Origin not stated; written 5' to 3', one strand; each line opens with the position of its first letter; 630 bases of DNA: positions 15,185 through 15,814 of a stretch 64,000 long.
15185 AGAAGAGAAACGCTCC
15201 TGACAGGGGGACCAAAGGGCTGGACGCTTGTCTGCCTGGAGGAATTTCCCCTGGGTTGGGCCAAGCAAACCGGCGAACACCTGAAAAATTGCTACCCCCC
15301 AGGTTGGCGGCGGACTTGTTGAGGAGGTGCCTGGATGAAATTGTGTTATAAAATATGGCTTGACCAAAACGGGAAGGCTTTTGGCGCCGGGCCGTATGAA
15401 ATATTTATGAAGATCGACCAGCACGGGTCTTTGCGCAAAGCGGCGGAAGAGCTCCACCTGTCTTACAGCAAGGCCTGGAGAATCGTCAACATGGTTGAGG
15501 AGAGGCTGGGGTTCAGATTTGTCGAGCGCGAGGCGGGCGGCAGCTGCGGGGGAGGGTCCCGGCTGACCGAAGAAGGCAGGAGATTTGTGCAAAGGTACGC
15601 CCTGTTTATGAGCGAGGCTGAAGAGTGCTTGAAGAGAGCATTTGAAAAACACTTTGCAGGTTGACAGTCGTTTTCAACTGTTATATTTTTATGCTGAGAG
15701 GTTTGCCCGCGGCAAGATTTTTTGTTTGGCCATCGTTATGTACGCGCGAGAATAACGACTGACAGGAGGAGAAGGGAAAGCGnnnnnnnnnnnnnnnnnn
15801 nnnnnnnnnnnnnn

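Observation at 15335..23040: ModE-like regulator, DUF364 and a non-ModA ABC importer fused to a complete selenium-dependent Mo-hydroxylase maturation set, with no hydroxylase or selD in cis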

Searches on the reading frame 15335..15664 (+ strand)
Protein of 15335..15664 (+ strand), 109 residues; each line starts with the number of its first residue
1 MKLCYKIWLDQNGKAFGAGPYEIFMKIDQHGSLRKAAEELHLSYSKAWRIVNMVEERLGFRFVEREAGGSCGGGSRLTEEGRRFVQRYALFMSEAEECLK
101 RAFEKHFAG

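Call 3: search_protein_families(library=pfam, proteins=[window:15335-15664:+], max_evalue=0.01)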
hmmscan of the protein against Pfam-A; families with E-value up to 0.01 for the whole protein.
window:15335-15664:+ (109 aa): 1 family
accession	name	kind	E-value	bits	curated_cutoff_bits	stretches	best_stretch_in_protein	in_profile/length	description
PF00126.33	HTH_1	-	7.1e-13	48.7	26.6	1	22-82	5-60/60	Bacterial regulatory helix-turn-helix protein, lysR family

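Call 4: search_protein_families(library=ncbifam, proteins=[window:15335-15664:+], max_evalue=0.01)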
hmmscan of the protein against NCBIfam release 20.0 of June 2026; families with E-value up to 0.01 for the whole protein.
window:15335-15664:+ (109 aa): 18 families
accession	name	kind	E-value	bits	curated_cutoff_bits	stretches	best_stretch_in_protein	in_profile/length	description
TIGR00637.1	ModE_repress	subfamily_domain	1.3e-18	66.9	98.5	1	22-101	8-87/100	ModE molybdate transport repressor domain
NF007957.0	PRK10676.1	equivalog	1.6e-11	43.8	369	1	22-92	23-93/263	molybdenum-dependent transcriptional regulator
NF040888.1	trans_reg_YafC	equivalog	2.2e-07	30.1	470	1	22-97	9-79/293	DNA-binding transcriptional regulator YafC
TIGR02424.1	TF_pcaQ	equivalog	1e-05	24.6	303.8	1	22-86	9-68/300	pca operon transcription factor PcaQ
NF040786.1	LysR_Sec_metab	equivalog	4.4e-05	22.6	250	1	22-104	7-83/298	selenium metabolism-associated LysR family transcriptional regulator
NF053705.1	TransRegGltCGpos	equivalog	0.0001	21.6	350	1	23-99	8-79/300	glutamate biosynthesis transcriptional regulator GltC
NF045990.1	TransRegCbbRRhodb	equivalog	0.00062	18.9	450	1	25-99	15-86/304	LysR family regulator CbbR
TIGR03298.1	argP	subfamily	0.0009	18.4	273.55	1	24-89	9-68/292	ArgP/LysG family DNA-binding transcriptional regulator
NF009888.0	PRK13348.1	subfamily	0.0012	17.9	297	1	22-87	9-68/302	HTH-type transcriptional regulator ArgP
NF007491.0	PRK10086.1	equivalog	0.0015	17.4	316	1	23-87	24-83/313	DNA-binding transcriptional regulator DsdC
NF007307.0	PRK09791.1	equivalog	0.0017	17.6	336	1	23-94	12-78/302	LysR family transcriptional regulator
NF008416.0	PRK11242.1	equivalog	0.0023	17.3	277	1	24-90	9-69/300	transcriptional regulator CynR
NF047711.1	PutUtilRegPtrR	equivalog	0.0023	17.1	400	1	22-86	7-66/283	putrescine utilization regulator PtrR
NF007667.0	PRK10341.1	equivalog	0.0026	16.8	308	1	23-89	14-75/312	transcriptional regulator TdcA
NF052633.1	LysR_TF_PsrA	exception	0.0053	15.7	540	1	27-99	16-83/297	L-proline-binding transcription factor PsrA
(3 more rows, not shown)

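Call 79: search_solved_structures(query=window:15335-15664:+, max_evalue=0.01, show_alignments=1)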
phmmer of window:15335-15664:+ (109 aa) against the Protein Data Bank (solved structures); distinct sequences matched with E-value up to 0.01: 5.
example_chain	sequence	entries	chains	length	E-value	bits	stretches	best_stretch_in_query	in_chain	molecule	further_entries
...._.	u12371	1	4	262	5.5e-08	36.3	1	24-92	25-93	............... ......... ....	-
1b9m_A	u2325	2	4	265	5.6e-08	36.2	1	24-92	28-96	PROTEIN (MODE)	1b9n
2ijl_A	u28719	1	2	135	1.1e-07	35.4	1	13-100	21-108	Molybdenum-binding transcriptional repressor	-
3hhg_A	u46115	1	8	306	0.00038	23.9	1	22-94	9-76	Transcriptional regulator, LysR family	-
7trv_A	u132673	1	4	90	0.0026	21.2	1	24-94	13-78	LysR-family transcriptional regulatory protein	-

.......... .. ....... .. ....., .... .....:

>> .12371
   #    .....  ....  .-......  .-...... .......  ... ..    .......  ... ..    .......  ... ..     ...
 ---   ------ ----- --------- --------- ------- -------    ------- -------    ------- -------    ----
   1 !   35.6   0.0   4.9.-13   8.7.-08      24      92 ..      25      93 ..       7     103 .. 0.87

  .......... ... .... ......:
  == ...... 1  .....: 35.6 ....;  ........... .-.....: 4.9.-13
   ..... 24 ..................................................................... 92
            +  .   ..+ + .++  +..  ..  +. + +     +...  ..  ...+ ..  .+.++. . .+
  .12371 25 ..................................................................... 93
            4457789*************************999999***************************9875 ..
